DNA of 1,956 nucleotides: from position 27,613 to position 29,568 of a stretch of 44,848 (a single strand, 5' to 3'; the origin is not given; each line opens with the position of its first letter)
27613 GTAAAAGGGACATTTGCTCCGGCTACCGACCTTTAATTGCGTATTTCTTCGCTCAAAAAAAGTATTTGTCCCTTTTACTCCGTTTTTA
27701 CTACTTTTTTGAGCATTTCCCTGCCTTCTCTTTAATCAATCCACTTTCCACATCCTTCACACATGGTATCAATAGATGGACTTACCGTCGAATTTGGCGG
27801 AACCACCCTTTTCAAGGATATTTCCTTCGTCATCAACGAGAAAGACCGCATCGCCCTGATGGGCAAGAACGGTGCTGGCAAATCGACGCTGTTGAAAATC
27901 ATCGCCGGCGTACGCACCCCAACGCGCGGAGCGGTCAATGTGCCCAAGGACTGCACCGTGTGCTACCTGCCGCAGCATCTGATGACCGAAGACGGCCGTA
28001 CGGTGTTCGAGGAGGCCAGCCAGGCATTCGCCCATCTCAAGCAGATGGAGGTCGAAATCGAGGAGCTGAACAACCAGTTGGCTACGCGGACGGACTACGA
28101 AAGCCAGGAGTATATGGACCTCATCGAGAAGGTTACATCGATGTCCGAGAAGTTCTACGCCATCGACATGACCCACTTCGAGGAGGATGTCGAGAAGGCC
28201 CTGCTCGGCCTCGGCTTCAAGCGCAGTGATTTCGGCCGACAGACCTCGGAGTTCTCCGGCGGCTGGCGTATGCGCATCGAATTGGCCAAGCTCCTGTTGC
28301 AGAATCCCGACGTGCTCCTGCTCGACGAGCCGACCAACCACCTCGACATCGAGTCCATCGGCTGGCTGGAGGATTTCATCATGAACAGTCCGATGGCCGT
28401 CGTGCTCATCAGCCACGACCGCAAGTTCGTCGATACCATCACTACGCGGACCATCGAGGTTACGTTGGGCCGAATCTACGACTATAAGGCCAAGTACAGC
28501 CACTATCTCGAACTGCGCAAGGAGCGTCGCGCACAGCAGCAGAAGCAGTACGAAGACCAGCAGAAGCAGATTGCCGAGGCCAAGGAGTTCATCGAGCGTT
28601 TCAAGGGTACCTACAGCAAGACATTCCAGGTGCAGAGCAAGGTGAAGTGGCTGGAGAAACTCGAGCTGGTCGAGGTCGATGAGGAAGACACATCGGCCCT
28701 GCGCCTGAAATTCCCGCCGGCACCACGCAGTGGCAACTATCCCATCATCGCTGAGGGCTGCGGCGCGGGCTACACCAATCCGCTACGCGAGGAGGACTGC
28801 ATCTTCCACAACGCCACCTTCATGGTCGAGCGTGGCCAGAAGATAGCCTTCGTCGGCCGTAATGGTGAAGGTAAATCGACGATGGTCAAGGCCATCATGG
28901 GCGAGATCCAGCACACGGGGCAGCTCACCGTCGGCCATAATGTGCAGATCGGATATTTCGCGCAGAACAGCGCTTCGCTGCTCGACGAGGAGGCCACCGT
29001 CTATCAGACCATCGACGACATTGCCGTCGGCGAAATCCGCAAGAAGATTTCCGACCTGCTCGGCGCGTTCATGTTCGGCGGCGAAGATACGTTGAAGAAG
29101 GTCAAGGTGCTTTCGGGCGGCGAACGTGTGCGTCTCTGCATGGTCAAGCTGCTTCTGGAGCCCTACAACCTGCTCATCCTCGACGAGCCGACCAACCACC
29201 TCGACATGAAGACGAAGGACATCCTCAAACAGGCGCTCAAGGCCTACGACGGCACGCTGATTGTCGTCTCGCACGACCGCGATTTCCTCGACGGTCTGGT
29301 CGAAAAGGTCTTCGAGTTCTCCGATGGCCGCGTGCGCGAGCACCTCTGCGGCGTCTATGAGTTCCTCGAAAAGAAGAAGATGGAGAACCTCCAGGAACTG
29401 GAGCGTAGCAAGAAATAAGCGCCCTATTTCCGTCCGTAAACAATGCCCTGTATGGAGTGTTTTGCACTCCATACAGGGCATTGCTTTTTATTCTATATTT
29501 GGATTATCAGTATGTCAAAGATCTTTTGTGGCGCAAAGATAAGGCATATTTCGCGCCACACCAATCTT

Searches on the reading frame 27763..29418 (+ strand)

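Call 89: search_protein_families(library=pfam, proteins=[window:27763-29418:+], max_evalue=0.001)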
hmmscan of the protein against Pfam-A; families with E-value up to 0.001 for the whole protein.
window:27763-29418:+ (551 aa): 15 families
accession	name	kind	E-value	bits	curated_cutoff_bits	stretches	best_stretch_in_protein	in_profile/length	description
PF00005.33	ABC_tran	-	2.1e-49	168.1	25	2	17-192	1-137/137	ABC transporter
PF12848.13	ABC_tran_Xtn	-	2.3e-22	79.3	25.9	1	231-313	1-83/85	ABC transporter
PF13304.12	AAA_21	-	1.3e-12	48.9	27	0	31-50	3-22/304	AAA domain, putative AbiEii toxin, Type IV TA system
PF13555.12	AAA_29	-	1.2e-09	38.1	27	0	17-52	12-47/61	P-loop containing region of AAA domain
PF02463.25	SMC_N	-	1.5e-09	38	40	0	448-511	135-204/220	RecF/RecN/SMC N terminal domain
PF00350.29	Dynamin_N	-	4.8e-09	36.9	27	0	30-188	1-107/168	Dynamin family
PF03193.22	RsgA_GTPase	-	3.3e-06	27.5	30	0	21-49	101-128/174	RsgA GTPase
PF13175.12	AAA_15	-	4.6e-06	26.9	32.1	0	18-296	15-284/374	AAA ATPase domain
PF01926.29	MMR_HSR1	-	2.8e-05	24.6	21.9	0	360-386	1-27/113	50S ribosome-binding GTPase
PF05729.18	NACHT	-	6.4e-05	23.3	26.7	0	29-101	2-71/167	NACHT domain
PF02367.23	TsaE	-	0.00015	22.2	26.6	0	19-49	13-43/128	Threonylcarbamoyl adenosine biosynthesis protein TsaE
PF00910.28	RNA_helicase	-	0.00047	21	21.5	0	362-394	2-34/105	RNA helicase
PF13476.12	AAA_23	-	0.00067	20.8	27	0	26-48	18-40/201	AAA domain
PF05673.19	DUF815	-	0.00067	19.3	23.8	0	358-388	53-82/249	Protein of unknown function (DUF815)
PF00004.35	AAA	-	0.00073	20.4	21.2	0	362-385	2-25/131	ATPase family associated with various cellular activities (AAA)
